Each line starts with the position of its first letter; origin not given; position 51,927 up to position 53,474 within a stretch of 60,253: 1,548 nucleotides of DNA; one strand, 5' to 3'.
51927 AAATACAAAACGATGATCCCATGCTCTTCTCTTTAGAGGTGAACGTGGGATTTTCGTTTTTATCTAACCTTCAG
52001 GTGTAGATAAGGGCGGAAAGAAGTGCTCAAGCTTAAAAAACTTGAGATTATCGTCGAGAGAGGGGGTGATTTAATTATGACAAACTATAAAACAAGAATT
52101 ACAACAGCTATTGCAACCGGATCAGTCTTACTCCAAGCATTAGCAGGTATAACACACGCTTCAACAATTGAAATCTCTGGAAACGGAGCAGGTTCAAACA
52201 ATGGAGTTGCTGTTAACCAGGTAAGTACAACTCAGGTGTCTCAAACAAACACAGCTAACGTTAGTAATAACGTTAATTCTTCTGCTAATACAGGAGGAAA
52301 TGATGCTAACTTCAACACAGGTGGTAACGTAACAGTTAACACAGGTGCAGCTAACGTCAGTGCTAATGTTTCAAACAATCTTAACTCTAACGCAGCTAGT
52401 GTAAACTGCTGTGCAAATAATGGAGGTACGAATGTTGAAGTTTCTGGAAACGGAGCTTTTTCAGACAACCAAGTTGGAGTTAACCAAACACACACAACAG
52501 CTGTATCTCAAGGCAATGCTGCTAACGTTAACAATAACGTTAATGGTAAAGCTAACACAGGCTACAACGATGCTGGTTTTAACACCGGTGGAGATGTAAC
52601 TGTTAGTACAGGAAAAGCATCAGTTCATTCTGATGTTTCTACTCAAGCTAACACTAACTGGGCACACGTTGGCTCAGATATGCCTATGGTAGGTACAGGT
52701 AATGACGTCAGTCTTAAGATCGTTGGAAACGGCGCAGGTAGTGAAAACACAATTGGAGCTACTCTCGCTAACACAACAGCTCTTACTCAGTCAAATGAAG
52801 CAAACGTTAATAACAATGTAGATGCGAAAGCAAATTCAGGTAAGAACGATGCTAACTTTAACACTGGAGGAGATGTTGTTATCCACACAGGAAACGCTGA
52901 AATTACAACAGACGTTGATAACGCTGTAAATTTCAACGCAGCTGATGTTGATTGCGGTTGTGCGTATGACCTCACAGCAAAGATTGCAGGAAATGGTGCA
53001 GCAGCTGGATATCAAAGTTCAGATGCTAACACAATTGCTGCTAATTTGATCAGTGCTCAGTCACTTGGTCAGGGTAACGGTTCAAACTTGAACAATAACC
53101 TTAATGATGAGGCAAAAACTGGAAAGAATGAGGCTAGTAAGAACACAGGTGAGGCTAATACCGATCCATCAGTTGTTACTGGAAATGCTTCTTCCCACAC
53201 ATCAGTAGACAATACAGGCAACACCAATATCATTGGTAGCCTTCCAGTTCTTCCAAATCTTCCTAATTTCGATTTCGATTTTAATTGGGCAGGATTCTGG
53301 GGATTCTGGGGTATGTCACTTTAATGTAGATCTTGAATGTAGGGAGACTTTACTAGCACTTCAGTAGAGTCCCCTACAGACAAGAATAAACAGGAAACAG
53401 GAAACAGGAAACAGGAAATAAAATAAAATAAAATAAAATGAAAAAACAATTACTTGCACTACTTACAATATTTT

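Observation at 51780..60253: Sortase-linked cluster encoding a paralogous family of Asn/Gly/Thr-rich 'GNGA...NTGG' modules: candidate undescribed surface-fibre or functional-amyloid-like system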

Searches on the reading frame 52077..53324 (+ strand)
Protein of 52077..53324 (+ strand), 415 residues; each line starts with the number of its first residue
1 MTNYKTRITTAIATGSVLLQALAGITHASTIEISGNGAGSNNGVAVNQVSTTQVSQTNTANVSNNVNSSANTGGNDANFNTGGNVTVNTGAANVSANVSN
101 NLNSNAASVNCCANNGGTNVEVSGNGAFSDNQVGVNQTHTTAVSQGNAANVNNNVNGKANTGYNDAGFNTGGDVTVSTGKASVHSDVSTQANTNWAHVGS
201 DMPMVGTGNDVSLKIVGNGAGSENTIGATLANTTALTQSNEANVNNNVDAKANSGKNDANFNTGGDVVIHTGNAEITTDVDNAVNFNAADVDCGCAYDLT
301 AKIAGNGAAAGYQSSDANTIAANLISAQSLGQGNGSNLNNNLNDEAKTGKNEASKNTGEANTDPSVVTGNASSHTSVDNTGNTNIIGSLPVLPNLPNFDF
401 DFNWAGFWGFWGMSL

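Call 3: search_protein_families(library=pfam, proteins=[window:52077-53324:+], max_evalue=1)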
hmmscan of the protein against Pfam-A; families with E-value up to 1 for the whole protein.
window:52077-53324:+ (415 aa): 0 families

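Call 4: search_protein_families(library=ncbifam, proteins=[window:52077-53324:+], max_evalue=1)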
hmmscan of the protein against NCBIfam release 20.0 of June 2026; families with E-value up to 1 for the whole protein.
window:52077-53324:+ (415 aa): 3 families
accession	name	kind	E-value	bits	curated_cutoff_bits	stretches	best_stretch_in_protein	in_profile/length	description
TIGR02608.1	delta_60_rpt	domain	0.73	9.7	76.5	0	161-178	37-54/55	delta-60 repeat domain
TIGR03667.1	Rv3369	hypoth_equivalog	0.74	9.8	125.3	0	142-191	44-92/130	TIGR03667 family PPOX class F420-dependent oxidoreductase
NF038165.1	garvicinKS_B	subfamily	0.99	9.5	35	0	301-311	9-19/31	GatB family leaderless bacteriocin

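Call 6: find_homologous_proteins(query=window:52077-53324:+, max_evalue=0.001)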
Query window:52077-53324:+ (415 aa): 851 proteins with E <= 0.001 among 8000 candidates; the best 120 are listed.
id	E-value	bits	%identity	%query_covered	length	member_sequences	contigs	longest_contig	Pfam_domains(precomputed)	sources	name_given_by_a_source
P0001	5.1e-248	841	100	100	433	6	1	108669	-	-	-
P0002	5.3e-174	597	75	100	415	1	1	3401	-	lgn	-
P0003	5.7e-129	449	62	100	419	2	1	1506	-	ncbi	-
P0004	8.4e-129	448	62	100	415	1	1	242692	-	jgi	jgi:hypothetical protein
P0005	1.9e-123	431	61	100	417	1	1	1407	-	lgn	-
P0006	1.6e-121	425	59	100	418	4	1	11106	-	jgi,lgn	jgi:hypothetical protein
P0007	1.3e-118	415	58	100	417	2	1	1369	-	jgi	jgi:hypothetical protein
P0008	2.5e-118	414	58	100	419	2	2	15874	-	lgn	-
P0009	3.4e-118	414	57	99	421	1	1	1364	-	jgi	-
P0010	3.5e-118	413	59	100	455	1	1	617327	-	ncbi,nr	ncbi:MAG: hypothetical protein HYT08_01075 [Candidatus Levybacteria bacterium]|nr:hypothetical prote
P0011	2.1e-117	411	58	100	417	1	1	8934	-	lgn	-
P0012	2.4e-117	411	56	100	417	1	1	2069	-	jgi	jgi:hypothetical protein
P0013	3.7e-117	410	58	100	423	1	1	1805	-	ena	-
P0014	4.7e-117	410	58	100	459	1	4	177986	-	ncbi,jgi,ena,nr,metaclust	ncbi:MAG: hypothetical protein A3B44_02455 [Candidatus Levybacteria bacterium RIFCSPLOWO2_01_FULL_38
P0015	1.0e-116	409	57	99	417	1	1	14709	-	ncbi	-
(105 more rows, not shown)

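Call 7: search_solved_structures(query=window:52077-53324:+, max_evalue=10, show_alignments=2)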
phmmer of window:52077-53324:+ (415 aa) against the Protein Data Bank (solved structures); distinct sequences matched with E-value up to 10: 1.
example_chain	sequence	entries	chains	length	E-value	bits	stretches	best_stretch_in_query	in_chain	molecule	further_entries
8z5s_b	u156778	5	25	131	0.47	13.1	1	130-200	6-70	Flagellar basal body rod protein FlgB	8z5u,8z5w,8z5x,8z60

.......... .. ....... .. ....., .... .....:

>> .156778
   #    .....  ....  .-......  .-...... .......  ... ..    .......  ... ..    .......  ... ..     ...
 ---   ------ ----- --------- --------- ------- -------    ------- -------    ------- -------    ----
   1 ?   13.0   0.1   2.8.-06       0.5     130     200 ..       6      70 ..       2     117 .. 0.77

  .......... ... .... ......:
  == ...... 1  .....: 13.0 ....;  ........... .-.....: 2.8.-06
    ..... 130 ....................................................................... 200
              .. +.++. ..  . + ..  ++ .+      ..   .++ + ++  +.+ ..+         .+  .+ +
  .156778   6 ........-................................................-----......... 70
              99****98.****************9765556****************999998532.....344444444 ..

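Call 11: find_encoding_contigs(protein=P0010, flank=10000, max_places=3)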
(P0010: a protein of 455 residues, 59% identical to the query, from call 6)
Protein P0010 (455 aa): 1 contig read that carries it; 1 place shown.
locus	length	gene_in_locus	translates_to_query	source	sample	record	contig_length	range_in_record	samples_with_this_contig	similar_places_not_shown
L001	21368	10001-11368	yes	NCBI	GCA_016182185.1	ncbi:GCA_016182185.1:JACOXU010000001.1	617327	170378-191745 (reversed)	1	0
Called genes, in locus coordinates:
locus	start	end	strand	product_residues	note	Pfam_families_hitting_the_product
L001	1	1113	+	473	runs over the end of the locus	PF01225:Mur_ligase, PF08245:Mur_ligase_M, PF02875:Mur_ligase_C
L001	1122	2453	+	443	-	PF00275:EPSP_synthase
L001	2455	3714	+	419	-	PF00483:NTP_transferase, PF12804:NTP_transf_3 (weak), PF25084:LbH_EIF2B, PF14602:Hexapep_2 (faint), PF00132:Hexapep, PF25087:GMPPB_C, PF00132:Hexapep (weak)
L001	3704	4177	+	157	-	-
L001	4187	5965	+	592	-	PF13230:GATase_4 (weak), PF13522:GATase_6, PF13537:GATase_7, PF01380:SIS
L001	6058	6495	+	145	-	-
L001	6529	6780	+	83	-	-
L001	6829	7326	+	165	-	-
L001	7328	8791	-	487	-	-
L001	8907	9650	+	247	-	-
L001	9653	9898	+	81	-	PF10055:DUF2292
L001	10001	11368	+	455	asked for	-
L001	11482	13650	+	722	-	-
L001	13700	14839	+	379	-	-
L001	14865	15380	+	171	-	PF04203:Sortase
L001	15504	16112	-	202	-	-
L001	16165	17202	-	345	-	PF00353:HemolysinCabind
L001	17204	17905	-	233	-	PF00932:LTD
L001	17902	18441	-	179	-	-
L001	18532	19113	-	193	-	PF12389:Peptidase_M73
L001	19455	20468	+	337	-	PF00953:Glycos_transf_4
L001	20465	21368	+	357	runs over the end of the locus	PF01098:FTSW_RODA_SPOVE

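Call 18: search_protein_families(library=pfam, proteins=[L001:15504-16112:-, L001:17902-18441:-, L001:17204-17905:-, L001:16165-17202:-, L001:18532-19113:-], max_evalue=0.1)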
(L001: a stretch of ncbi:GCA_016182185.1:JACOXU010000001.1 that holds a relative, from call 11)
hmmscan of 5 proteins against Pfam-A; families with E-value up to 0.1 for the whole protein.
L001:15504-16112:- (202 aa): 1 family
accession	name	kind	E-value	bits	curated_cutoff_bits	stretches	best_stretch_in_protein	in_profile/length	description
PF17247.7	DUF5316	-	0.067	13.4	28.7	0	3-69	4-66/74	Family of unknown function (DUF5316)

L001:17902-18441:- (179 aa): 1 family
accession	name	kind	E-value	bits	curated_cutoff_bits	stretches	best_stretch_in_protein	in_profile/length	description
PF10502.14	Peptidase_S26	-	0.041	14.3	22.9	1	19-62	4-47/168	Signal peptidase, peptidase S26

L001:17204-17905:- (233 aa): 1 family
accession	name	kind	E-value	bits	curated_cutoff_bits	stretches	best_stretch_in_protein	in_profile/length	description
PF00932.25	LTD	-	3.8e-11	43.8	34.3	1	60-170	5-104/109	Lamin Tail Domain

L001:16165-17202:- (345 aa): 1 family
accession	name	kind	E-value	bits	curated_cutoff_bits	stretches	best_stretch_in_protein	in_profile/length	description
PF00353.25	HemolysinCabind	-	1.4e-35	121.3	23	7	238-272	2-36/36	RTX calcium-binding nonapeptide repeat (4 copies)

L001:18532-19113:- (193 aa): 1 family
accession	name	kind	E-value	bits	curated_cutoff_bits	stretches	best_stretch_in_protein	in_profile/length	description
PF12389.13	Peptidase_M73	-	1.8e-15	57.8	22.5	1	2-87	2-79/196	Camelysin metallo-endopeptidase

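Call 19: predict_structure(alignment_id=A1)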
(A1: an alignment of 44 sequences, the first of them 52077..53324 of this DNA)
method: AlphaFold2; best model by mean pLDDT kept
length: 415 residues; sequences in the alignment: 44
mean_pLDDT: 46.2   pTM: 0.31
mean pLDDT of the five models: 46.2, 45.1, 44.4, 40.3, 36.8
residues with pLDDT >= 90: 0; 70-90: 2; 50-70: 134; < 50: 279
segments of 3 or more residues with pLDDT < 50: 1-65, 73-82, 95-127, 129-137, 145-151, 190-194, 200-215, 217-224, 226-228, 238-240, 242-244, 282-289, 291-358, 377-401
pLDDT, mean of each block of 10 residues (from residue 1): 33 30 30 38 41 43 47 48 49 45 43 43 46 48 48 56 57 61 57 49 38 46 46 51 49 52 57 61 48 43 37 39 43 39 44 46 52 49 40 35 62 55
secondary structure, 60 per line:
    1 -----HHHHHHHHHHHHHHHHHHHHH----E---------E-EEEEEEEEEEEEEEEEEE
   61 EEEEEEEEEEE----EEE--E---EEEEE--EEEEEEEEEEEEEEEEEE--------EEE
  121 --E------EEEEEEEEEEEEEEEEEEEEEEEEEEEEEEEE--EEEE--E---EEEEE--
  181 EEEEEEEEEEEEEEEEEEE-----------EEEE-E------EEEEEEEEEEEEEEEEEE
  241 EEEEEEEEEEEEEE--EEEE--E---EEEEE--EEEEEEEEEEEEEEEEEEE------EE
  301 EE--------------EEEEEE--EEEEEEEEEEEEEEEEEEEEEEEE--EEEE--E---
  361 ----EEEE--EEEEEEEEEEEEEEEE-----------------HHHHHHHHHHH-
elements in order: H6-26 E43-71 E76-78 E85-89 E92-109 E118-120 E130-161 E164-167 E174-178 E181-199 E211-214 E223-254 E257-260 E267-271 E274-292 E299-302 E317-322 E325-348 E351-354 E365-368 E371-386 H404-414

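Call 20: find_related_loci(query=A1, collection=genome_contigs, flank=10000)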
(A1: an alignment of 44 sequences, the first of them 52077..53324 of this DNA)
Query A1 (415 aa) in genome_contigs; peptide patterns used: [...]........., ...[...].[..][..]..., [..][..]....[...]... (x = any residue, [..] = any of these).
259 stretches matched a pattern; 122 encode a relative of the query (tblastn E <= 1e-3); the best 80 are kept; 80 distinct loci.
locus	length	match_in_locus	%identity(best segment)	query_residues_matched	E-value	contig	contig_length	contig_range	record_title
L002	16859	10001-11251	54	1-414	1e-118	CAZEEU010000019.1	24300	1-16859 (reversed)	MAG TPA_asm: uncultured Gammaproteobacteria bacterium isolate SRP286056_co1_676 genome assembly, contig: NODE_2362_lengt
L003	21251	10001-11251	54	1-414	1e-118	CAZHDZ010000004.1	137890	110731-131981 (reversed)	MAG TPA_asm: uncultured Gammaproteobacteria bacterium isolate SRP286056_co1_222 genome assembly, contig: NODE_84_length_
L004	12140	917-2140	57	4-408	3e-118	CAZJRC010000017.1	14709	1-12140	MAG TPA_asm: uncultured Gammaproteobacteria bacterium isolate binchicken_co251_951 genome assembly, contig: NODE_5630_le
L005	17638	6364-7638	53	1-415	7e-117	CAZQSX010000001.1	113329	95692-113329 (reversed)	MAG TPA_asm: uncultured Gammaproteobacteria bacterium isolate SRP342105_co2_380 genome assembly, contig: NODE_131_length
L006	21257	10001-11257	59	1-413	2e-115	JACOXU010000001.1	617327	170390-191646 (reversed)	MAG: Candidatus Levyibacteriota bacterium isolate NC_groundwater_161_Ag_S-0.1um_37_19 S4_GD2017_2_S1_scaffold_10, whole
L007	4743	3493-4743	54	1-413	2e-114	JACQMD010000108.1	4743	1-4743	MAG: Candidatus Roizmanbacteria bacterium isolate NC_groundwater_1220_Ag_S-0.1um_43_42 S_p1_S3_coassembly_k141_1570839,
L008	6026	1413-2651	56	1-413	1e-113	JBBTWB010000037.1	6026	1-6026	MAG: Patescibacteria group bacterium isolate H43-bin061_1 H43_bin061_1_000000000037, whole genome shotgun sequence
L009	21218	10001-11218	53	1-415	5e-113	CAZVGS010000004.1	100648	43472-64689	MAG TPA_asm: uncultured Gammaproteobacteria bacterium isolate binchicken_co16_182 genome assembly, contig: NODE_347_leng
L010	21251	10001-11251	55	1-413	4e-111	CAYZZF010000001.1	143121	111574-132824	MAG TPA_asm: uncultured Gammaproteobacteria bacterium isolate SRP093762_co1_95 genome assembly, contig: NODE_60_length_1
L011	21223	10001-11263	56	3-415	4e-110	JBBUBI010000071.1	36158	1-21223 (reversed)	MAG: Patescibacteria group bacterium isolate H52-bin033_1 H52_bin033_1_000000000071, whole genome shotgun sequence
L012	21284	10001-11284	53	1-415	6e-110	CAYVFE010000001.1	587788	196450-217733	MAG TPA_asm: uncultured Gammaproteobacteria bacterium isolate binchicken_co173_433 genome assembly, contig: NODE_6_lengt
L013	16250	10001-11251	58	1-413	6e-109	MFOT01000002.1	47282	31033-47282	MAG: Candidatus Levybacteria bacterium RIFCSPLOWO2_01_FULL_38_21 rifcsplowo2_01_scaffold_1205, whole genome shotgun sequ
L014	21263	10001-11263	55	1-415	1e-107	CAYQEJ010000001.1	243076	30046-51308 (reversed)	MAG TPA_asm: uncultured Gammaproteobacteria bacterium isolate SRP278252_co2_88 genome assembly, contig: NODE_35_length_2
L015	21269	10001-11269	52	1-413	8e-105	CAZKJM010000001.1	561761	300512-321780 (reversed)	MAG TPA_asm: uncultured Gammaproteobacteria bacterium isolate binchicken_co20_415 genome assembly, contig: NODE_8_length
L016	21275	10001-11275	52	1-414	2e-104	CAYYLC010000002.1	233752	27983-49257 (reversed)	MAG TPA_asm: uncultured Gammaproteobacteria bacterium isolate binchicken_co173_361 genome assembly, contig: NODE_65_leng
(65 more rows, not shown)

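Call 36: fold_search(model_id=the predicted structure, library=pdb)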
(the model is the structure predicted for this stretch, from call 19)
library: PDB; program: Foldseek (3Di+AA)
matches with E <= 10: 12; with E <= 0.001: 0
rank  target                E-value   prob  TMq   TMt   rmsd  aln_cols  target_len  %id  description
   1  9u4u_A                1.3e+00  0.01  0.06  0.12  26.7       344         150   11  Structure of the functional amyloid FapC from Pseudomonas sp.UK4 (released 2025-08-06)
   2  6n2b_A                1.5e+00  0.00  0.05  0.05  41.1       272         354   14  The Crystal Structure of Caldicellulosiruptor kristjanssonii Tapirin C-terminal domain (released 2018-12-19)
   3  8c50_A                2.2e+00  0.00  0.04  0.05  41.5       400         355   12  Pontibacter korlensis curli subunit CsgA (released 2023-06-28)
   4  9nqd_0                3.2e+00  0.00  0.05  0.08  36.4       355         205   15  Structure of Pseudomonas FapC Biofilm-Forming Functional Amyloid (released 2025-06-25)
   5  3p4g_D                4.1e+00  0.00  0.05  0.06  40.2       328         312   12  X-ray crystal structure of a hyperactive, Ca2+-dependent, beta-helical antifreeze protein from an Antarctic bacterium (released 2011-04-27)
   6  7usl_C                4.7e+00  0.00  0.04  0.03  43.1       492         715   12  Integrin alphaM/beta2 ectodomain in complex with adenylate cyclase toxin RTX751 and M1F5 Fab (released 2022-08-17)
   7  4kh3                  5.2e+00  0.00  0.05  0.04  44.8       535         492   13  Structure of a bacterial self-associating protein (released 2014-01-15)
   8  5awf_B                6.3e+00  0.00  0.08  0.08  36.2       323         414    8  Crystal structure of SufB-SufC-SufD complex from Escherichia coli (released 2015-11-11)
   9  2wlc                  7.7e+00  0.00  0.04  0.06  40.4       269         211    8  Crystallographic analysis of the polysialic acid O-acetyltransferase OatWY (released 2009-06-30)
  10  8enq_A                8.1e+00  0.00  0.04  0.09  37.6       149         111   10  E. coli CsgA fibril (218-pixel box size) (released 2023-10-04)
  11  8cpk_A                8.5e+00  0.00  0.05  0.06  38.0       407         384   11  Crystal structure of EtpA secretion domain from Enterotoxigenic Escherichia coli (released 2024-01-10)
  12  6n2c_A                9.8e+00  0.00  0.05  0.05  38.1       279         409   10  The Crystal Structure of Caldicellulosiruptor hydrothermalis Tapirin C-terminal domain (released 2018-12-19)

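Call 63: search_protein_families(library=phrogs, proteins=[window:52077-53324:+], max_evalue=0.01)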
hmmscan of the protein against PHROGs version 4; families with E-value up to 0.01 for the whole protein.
window:52077-53324:+ (415 aa): 0 families

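Call 64: find_encoding_contigs(protein=P0001, flank=10000, max_places=2)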
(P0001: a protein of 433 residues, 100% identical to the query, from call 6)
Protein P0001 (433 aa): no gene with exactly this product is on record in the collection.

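Call 79: find_related_loci(query=A1, collection=viral_contigs, flank=5000)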
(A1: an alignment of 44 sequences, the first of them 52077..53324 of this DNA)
Query A1 (415 aa) in viral_contigs; peptide patterns used: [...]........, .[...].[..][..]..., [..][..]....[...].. (x = any residue, [..] = any of these).
162 stretches matched a pattern, but none encodes a relative of the query by tblastn (E <= 1e-3).
